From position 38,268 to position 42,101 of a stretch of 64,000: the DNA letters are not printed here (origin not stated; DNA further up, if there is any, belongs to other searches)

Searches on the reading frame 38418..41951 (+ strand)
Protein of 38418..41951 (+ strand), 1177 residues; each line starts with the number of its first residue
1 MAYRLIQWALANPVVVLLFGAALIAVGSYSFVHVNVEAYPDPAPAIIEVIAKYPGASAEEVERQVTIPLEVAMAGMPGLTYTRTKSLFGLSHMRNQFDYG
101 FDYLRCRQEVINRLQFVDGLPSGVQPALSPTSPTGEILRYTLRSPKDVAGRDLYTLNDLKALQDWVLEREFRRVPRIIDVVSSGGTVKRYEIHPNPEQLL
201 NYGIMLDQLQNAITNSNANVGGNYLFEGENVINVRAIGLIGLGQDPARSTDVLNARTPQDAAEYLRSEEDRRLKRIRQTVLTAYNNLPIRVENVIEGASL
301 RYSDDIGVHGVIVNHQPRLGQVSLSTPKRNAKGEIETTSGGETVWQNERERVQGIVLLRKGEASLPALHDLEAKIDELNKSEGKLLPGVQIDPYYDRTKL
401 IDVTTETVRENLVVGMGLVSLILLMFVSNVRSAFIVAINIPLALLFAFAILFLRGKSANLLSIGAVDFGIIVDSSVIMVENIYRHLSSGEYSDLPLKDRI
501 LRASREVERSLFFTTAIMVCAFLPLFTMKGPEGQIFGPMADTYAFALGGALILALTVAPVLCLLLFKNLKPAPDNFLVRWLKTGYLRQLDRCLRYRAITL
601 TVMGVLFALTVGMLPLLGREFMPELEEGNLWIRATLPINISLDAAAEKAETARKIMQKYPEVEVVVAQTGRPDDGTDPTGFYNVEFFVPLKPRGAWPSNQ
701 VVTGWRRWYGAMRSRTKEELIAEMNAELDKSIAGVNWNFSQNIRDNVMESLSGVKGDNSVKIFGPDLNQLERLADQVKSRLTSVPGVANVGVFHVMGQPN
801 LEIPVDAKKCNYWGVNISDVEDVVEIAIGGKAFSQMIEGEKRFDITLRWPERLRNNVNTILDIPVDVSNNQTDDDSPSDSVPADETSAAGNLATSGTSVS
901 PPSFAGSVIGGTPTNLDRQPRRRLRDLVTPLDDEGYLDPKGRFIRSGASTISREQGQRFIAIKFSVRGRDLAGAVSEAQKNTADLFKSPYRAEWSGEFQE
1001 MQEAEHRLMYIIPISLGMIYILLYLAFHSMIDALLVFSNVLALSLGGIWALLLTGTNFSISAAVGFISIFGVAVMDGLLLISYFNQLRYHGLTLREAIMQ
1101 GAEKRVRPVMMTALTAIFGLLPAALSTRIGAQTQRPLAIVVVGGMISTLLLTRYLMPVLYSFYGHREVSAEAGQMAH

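Call 68: search_protein_families(library=pfam, proteins=[window:38418-41951:+], max_evalue=0.0001)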
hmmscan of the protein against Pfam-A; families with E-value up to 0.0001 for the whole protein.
window:38418-41951:+ (1177 aa): 2 families
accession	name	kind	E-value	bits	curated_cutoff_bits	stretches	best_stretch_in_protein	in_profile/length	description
PF00873.25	ACR_tran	-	1.6e-207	692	28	3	343-870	271-785/1021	AcrB/AcrD/AcrF family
PF03176.21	MMPL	-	4.1e-05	23.1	20.5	1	1000-1167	136-306/333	MMPL family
